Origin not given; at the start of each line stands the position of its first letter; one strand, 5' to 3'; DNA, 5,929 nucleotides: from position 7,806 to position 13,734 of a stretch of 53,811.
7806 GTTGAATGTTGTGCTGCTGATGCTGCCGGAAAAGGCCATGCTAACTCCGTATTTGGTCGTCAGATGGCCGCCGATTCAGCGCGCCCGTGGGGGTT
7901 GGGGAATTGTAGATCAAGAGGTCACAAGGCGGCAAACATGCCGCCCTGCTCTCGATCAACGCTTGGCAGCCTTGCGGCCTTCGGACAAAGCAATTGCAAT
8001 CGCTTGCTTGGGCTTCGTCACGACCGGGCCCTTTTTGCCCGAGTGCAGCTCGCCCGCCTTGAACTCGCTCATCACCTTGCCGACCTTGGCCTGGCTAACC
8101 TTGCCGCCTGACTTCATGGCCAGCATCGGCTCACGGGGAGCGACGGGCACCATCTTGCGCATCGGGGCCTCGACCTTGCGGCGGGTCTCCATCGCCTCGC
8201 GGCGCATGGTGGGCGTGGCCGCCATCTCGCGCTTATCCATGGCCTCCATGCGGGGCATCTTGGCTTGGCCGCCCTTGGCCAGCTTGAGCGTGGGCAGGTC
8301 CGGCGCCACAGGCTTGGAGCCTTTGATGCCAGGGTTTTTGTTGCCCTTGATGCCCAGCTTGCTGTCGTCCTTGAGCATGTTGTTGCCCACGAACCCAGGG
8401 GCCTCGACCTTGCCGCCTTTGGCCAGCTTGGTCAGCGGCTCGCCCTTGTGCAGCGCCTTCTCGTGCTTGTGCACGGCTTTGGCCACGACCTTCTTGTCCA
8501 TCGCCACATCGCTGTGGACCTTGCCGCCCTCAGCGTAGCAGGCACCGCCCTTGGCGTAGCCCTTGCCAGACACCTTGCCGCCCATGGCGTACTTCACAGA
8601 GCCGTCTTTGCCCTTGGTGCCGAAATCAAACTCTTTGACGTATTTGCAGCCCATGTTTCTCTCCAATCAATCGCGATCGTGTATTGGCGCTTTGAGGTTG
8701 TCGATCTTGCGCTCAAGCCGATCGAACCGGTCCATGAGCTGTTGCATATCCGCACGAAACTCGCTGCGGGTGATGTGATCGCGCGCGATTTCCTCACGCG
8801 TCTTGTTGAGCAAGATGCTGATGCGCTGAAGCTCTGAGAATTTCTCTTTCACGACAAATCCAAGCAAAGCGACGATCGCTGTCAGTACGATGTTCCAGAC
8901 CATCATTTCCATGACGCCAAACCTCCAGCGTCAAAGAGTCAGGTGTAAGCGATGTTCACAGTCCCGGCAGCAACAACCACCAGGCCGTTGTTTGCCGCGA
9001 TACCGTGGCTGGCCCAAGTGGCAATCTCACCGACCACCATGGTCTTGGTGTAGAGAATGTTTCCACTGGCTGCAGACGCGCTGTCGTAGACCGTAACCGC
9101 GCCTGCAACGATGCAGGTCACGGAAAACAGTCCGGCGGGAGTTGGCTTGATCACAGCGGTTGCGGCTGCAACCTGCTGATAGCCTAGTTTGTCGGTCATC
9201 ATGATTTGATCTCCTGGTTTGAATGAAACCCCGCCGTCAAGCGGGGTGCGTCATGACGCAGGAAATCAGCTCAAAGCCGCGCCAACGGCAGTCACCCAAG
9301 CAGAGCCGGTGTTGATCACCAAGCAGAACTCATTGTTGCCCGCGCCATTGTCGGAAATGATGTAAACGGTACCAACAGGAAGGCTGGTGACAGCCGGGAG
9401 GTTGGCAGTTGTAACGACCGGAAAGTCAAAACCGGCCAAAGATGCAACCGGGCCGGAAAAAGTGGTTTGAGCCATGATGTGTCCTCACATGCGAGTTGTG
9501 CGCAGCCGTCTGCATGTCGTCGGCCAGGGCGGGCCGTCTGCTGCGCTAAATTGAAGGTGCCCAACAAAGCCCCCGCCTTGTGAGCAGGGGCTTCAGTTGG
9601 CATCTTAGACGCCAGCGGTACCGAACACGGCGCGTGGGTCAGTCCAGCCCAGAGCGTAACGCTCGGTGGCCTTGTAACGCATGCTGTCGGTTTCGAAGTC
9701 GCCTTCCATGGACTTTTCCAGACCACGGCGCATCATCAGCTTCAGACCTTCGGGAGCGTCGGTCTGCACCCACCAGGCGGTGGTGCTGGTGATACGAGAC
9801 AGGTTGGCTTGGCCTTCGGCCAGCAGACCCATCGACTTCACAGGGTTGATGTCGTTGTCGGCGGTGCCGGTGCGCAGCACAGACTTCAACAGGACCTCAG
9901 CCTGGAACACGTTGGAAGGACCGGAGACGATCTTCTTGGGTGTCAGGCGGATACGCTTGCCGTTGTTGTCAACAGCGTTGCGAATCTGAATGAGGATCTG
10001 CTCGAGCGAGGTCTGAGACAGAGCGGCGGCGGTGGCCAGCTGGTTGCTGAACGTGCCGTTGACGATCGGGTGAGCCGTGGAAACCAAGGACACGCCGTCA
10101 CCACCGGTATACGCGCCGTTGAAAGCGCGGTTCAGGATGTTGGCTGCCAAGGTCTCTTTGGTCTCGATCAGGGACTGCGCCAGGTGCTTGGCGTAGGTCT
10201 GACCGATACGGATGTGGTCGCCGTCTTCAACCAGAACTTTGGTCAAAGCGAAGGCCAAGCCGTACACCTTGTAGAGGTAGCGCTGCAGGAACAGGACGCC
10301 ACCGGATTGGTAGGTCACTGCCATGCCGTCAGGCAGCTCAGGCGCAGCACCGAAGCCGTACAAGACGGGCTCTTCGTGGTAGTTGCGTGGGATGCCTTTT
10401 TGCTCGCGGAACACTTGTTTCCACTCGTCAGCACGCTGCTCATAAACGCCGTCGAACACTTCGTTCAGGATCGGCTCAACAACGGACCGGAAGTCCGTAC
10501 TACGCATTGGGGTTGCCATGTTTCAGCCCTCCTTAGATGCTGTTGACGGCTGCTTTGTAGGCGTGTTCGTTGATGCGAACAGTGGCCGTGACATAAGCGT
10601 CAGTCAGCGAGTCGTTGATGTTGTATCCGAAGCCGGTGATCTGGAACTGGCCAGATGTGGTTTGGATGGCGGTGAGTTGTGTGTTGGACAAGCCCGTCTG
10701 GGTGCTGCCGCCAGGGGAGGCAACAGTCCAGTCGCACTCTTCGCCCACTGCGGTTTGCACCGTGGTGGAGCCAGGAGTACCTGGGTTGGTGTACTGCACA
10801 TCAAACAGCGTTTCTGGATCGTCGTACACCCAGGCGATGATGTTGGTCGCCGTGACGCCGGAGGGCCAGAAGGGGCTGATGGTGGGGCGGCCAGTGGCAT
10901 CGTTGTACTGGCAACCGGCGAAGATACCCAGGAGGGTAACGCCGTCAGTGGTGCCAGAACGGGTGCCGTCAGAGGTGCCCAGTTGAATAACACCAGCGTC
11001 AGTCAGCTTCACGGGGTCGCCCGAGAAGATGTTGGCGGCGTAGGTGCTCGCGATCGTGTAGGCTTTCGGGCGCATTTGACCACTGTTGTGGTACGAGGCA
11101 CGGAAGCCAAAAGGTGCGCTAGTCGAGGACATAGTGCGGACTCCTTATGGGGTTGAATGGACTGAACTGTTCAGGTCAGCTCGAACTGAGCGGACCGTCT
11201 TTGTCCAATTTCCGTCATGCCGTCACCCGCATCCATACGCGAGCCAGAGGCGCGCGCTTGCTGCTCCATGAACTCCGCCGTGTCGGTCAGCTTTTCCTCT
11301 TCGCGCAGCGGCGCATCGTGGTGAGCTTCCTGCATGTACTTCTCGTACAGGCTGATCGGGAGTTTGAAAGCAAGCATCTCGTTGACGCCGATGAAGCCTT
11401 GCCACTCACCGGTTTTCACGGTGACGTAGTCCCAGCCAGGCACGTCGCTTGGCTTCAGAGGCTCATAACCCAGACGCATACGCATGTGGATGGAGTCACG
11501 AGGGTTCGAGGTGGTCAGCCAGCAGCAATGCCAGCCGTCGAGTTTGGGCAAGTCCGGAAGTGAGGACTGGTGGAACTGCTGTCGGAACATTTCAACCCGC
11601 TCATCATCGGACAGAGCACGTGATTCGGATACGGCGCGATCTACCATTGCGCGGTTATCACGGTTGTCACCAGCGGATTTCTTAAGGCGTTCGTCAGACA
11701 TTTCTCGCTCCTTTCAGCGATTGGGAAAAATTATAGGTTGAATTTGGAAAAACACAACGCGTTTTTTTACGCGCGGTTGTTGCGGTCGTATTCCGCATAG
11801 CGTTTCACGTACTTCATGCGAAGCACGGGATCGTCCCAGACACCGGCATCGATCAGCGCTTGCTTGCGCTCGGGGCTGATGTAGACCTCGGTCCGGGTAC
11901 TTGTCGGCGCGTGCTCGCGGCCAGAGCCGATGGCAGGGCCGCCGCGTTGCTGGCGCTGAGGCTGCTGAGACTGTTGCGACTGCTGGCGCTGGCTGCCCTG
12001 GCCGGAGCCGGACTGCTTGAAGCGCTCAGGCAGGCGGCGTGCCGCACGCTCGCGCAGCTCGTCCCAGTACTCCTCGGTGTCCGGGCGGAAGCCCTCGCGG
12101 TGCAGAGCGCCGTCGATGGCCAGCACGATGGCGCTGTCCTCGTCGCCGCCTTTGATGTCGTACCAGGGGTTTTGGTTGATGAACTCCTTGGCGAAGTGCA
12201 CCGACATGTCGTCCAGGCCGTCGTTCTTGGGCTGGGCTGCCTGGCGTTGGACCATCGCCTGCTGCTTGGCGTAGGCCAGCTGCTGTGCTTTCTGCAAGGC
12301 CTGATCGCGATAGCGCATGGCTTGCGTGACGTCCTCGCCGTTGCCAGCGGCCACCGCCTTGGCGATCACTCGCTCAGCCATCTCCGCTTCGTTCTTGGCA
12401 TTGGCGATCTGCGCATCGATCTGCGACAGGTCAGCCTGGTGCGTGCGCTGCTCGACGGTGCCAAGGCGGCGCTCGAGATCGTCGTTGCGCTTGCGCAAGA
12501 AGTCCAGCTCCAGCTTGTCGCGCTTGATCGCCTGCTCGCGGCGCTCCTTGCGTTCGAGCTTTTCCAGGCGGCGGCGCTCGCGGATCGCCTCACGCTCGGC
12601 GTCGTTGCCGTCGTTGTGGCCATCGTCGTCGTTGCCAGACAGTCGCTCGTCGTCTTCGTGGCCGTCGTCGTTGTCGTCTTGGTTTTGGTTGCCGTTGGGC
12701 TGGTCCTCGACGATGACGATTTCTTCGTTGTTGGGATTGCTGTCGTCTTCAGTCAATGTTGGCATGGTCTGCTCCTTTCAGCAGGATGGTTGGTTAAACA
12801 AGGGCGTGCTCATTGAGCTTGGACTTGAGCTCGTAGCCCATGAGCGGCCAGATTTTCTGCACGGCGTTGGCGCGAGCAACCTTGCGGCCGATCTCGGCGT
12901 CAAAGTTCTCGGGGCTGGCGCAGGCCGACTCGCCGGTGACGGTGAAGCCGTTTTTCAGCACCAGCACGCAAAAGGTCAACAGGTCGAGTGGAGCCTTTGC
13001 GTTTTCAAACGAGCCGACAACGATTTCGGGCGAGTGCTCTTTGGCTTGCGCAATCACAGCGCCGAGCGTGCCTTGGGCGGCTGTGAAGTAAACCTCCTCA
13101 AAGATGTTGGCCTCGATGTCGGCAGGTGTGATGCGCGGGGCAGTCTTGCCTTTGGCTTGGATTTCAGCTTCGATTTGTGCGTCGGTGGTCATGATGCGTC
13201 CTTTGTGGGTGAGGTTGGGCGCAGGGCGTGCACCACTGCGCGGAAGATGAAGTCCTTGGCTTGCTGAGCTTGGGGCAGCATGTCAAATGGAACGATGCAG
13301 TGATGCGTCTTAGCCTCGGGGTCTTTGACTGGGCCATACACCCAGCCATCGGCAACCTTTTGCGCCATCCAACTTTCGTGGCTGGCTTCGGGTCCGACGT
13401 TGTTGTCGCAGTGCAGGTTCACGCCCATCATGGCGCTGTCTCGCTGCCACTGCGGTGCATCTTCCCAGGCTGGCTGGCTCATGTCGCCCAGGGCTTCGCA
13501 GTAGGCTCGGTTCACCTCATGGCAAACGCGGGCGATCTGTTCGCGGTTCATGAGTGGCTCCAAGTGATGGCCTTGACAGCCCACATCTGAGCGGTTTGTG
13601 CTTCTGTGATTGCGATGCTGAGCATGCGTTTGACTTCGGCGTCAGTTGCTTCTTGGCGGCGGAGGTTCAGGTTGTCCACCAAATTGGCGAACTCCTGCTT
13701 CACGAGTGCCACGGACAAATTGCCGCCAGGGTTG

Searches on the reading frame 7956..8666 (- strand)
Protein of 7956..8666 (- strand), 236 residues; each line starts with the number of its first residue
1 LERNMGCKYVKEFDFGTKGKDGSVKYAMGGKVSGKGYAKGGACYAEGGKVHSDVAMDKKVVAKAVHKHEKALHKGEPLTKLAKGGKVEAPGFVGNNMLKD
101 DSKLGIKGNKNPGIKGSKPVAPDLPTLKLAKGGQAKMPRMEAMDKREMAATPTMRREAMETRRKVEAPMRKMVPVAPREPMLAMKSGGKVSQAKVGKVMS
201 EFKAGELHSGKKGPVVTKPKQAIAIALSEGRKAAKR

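Call 29: search_protein_families(library=phrogs, proteins=[window:7956-8666:-], max_evalue=0.001)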
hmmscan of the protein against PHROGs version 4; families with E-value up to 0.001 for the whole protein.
window:7956-8666:- (236 aa): 0 families

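Call 57: search_protein_families(library=pfam, proteins=[window:7956-8666:-], max_evalue=1)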
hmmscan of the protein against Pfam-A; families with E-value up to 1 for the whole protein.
window:7956-8666:- (236 aa): 1 family
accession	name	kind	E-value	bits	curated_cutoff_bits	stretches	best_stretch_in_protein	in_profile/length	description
PF20106.4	DUF6496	-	2e-09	38.1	24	1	188-234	3-51/58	Family of unknown function (DUF6496)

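Call 68: search_protein_families(library=ncbifam, proteins=[window:7956-8666:-], max_evalue=1)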
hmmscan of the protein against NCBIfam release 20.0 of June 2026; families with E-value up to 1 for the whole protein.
window:7956-8666:- (236 aa): 0 families

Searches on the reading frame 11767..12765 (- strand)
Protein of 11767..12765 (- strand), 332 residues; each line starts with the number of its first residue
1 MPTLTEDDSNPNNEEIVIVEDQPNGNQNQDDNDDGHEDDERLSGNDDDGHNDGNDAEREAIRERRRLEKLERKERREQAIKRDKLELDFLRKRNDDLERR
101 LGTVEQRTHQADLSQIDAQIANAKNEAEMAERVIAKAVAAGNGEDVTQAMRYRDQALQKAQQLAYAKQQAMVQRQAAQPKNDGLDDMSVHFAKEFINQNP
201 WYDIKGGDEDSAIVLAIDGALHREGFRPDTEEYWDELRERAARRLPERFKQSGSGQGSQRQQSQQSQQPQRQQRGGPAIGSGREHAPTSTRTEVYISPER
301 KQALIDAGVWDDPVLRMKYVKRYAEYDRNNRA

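Call 29: search_protein_families(library=phrogs, proteins=[window:11767-12765:-], max_evalue=0.001)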
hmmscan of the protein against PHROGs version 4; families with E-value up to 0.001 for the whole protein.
window:11767-12765:- (332 aa): 0 families

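Call 57: search_protein_families(library=pfam, proteins=[window:11767-12765:-], max_evalue=1)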
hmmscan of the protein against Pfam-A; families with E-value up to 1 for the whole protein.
window:11767-12765:- (332 aa): 1 family
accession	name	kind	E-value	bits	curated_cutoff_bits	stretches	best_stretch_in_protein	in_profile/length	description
PF13728.12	TraF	-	0.11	12.7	23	1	125-173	44-92/224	F plasmid transfer operon protein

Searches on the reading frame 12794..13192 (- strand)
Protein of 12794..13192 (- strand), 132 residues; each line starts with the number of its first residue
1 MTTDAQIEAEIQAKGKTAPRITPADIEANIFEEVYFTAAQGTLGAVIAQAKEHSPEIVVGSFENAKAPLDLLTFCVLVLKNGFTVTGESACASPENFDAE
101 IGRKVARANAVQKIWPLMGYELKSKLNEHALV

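Call 29: search_protein_families(library=phrogs, proteins=[window:12794-13192:-], max_evalue=0.001)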
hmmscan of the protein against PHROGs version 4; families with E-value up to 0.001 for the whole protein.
window:12794-13192:- (132 aa): 8 families
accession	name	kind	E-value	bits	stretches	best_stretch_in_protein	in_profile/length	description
phrog_322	-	unknown function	3.7e-54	185.7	1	1-129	5-106/239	-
phrog_16684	-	unknown function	3.4e-33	114.5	1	67-128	16-77/78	-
phrog_3934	-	unknown function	1.2e-29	104.7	1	70-130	44-104/336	-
phrog_9467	-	unknown function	4e-11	43.8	1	73-124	98-149/155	-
phrog_37939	-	unknown function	2.6e-10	41.1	1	77-123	51-102/308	-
phrog_419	-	unknown function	1.7e-08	35.3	1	67-129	213-276/300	-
phrog_4435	-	unknown function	1.1e-07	32.9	1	62-121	23-84/252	-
phrog_34966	-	unknown function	4.7e-05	24.3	1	17-116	102-191/199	-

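Call 57: search_protein_families(library=pfam, proteins=[window:12794-13192:-], max_evalue=1)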
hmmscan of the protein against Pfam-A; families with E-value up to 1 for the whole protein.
window:12794-13192:- (132 aa): 2 families
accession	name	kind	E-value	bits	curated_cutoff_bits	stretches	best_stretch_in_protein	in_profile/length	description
PF13876.11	Phage_gp49_66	-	9.9e-33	112.9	27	1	21-126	1-82/82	Phage protein (N4 Gp49/phage Sf6 gene 66) family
PF14019.11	DUF4235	-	0.092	13.2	27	1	13-50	27-63/77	Protein of unknown function (DUF4235)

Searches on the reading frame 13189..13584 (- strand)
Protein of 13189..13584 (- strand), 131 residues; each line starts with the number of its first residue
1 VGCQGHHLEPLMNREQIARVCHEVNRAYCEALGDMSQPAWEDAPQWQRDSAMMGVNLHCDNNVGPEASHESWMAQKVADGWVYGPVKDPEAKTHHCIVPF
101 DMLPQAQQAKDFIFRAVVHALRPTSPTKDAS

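Call 29: search_protein_families(library=phrogs, proteins=[window:13189-13584:-], max_evalue=0.001)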
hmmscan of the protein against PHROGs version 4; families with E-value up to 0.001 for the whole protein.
window:13189-13584:- (131 aa): 4 families
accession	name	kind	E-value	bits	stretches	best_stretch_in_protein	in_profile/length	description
phrog_5154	-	unknown function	1.3e-46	160.6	1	12-128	147-264/454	-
phrog_18865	-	unknown function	4.9e-42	145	1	14-121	74-181/183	-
phrog_11782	-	unknown function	7.5e-41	141.5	1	16-123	5-113/290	-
phrog_4435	-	unknown function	5.2e-10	40.5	1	16-120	189-250/252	-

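Call 57: search_protein_families(library=pfam, proteins=[window:13189-13584:-], max_evalue=1)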
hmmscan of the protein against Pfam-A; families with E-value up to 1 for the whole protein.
window:13189-13584:- (131 aa): 3 families
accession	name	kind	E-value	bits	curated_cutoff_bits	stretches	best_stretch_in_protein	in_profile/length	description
PF02026.21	RyR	-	1.6e-10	41.6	27.4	1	66-111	26-71/91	RyR domain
PF24792.1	DUF7701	-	0.025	15.3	27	1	73-119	43-87/91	Domain of unknown function (DUF7701)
PF10607.14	CTLH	-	0.043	14.3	26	1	7-41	98-132/146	CTLH/CRA C-terminal to LisH motif domain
